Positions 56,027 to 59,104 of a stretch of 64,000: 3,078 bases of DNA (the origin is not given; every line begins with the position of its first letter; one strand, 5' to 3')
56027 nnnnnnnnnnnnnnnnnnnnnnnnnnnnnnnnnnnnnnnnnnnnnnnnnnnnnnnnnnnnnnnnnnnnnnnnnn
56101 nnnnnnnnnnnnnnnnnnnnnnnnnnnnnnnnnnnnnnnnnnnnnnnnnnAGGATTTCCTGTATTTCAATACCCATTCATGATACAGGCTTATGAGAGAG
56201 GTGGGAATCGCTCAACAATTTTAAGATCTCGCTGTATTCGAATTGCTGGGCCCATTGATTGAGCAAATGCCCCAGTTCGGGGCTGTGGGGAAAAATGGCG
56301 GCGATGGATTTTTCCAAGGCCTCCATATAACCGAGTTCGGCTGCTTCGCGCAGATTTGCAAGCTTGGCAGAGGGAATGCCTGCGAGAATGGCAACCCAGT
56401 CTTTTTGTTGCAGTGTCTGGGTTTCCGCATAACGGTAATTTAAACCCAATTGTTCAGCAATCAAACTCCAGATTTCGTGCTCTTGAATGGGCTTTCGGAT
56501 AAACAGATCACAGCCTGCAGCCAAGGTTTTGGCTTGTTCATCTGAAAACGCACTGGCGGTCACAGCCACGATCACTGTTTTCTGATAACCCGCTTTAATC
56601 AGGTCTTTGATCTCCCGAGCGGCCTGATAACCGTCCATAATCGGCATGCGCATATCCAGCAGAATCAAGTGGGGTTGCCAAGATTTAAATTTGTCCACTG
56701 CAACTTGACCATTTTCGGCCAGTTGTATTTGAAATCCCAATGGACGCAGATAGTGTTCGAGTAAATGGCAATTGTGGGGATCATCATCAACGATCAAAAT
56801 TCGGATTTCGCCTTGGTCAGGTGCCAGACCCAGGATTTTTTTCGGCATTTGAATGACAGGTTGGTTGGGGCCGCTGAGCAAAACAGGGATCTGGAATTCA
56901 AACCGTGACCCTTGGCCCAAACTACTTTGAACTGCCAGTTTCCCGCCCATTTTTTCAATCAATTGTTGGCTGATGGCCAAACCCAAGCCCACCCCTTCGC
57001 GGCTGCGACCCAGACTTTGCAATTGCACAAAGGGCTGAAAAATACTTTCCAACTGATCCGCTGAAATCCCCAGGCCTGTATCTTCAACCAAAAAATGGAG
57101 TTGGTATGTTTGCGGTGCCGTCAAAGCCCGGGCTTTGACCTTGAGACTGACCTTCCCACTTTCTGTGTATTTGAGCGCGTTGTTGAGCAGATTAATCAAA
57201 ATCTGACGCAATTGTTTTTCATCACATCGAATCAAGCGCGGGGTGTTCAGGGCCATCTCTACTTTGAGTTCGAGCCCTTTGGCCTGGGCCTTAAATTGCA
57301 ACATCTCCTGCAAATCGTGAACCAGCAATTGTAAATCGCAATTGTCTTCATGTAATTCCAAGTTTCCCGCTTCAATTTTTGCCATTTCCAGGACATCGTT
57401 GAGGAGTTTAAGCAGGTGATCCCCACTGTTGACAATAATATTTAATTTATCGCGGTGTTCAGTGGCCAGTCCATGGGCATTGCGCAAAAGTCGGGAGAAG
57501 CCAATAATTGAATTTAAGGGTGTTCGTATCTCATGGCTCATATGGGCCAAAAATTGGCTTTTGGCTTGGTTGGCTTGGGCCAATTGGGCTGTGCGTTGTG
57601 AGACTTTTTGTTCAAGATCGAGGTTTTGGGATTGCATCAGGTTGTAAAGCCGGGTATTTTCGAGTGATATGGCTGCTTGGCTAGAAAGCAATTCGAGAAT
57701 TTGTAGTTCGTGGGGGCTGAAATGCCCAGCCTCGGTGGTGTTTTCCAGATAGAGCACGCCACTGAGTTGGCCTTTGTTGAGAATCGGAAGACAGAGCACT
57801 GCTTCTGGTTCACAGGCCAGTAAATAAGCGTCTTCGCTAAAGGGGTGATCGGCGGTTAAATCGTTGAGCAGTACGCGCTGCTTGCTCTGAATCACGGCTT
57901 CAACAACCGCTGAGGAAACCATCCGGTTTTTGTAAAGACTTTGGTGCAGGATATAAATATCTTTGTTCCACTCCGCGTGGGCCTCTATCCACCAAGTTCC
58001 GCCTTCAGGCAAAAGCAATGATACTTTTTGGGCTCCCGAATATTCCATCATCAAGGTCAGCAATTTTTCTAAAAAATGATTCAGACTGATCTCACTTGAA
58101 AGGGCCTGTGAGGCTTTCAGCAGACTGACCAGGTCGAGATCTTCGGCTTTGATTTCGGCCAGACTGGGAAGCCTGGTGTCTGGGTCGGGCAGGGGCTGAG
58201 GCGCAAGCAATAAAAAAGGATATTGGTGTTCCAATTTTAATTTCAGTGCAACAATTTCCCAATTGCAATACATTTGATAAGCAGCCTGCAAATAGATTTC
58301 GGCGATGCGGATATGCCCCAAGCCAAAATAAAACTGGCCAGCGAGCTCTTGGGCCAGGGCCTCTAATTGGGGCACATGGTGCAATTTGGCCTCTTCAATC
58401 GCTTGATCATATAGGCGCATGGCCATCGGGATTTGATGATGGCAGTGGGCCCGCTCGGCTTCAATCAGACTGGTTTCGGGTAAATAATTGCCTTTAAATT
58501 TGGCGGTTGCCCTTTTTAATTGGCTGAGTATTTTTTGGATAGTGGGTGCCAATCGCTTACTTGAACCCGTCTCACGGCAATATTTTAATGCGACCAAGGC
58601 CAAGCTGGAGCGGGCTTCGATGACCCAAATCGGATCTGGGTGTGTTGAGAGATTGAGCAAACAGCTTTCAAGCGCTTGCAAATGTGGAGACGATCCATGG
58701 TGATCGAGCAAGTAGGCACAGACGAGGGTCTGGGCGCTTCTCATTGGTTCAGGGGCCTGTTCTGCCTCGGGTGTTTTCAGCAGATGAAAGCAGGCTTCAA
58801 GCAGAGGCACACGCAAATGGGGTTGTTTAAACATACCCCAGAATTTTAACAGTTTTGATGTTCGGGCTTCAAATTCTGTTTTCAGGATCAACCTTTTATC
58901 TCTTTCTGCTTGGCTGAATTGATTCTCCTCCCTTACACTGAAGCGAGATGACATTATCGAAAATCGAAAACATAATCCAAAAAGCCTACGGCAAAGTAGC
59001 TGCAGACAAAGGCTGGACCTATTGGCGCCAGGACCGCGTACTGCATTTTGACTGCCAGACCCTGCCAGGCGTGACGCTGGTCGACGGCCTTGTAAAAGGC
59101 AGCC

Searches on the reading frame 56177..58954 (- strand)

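Call 74: search_protein_families(library=pfam, proteins=[window:56177-58954:-], max_evalue=0.00001)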
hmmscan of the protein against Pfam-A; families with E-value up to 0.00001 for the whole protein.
window:56177-58954:- (925 aa): 7 families
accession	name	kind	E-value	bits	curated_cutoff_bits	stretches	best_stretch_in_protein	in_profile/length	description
PF02518.31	HATPase_c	-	4e-27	95.3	26.4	1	578-691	2-109/111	Histidine kinase-, DNA gyrase B-, and HSP90-like ATPase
PF00072.30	Response_reg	-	7.1e-22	78.1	30.2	1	719-831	1-109/111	Response regulator receiver domain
PF00512.31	HisKA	-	3.8e-21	75.3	26.9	1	464-530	1-66/66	His Kinase A (phospho-acceptor) domain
PF01590.32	GAF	-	1.8e-17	64.6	22.4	1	291-431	2-133/133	GAF domain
PF13185.12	GAF_2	-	6.4e-14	52.8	28.6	1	290-432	3-136/136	GAF domain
PF13492.12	GAF_3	-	4.3e-07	30.8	27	1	290-433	1-129/129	GAF domain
PF23198.2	PDE8A_N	-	2.2e-06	28.1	29.6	1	738-812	32-105/147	PDE8A-like, N-terminal domain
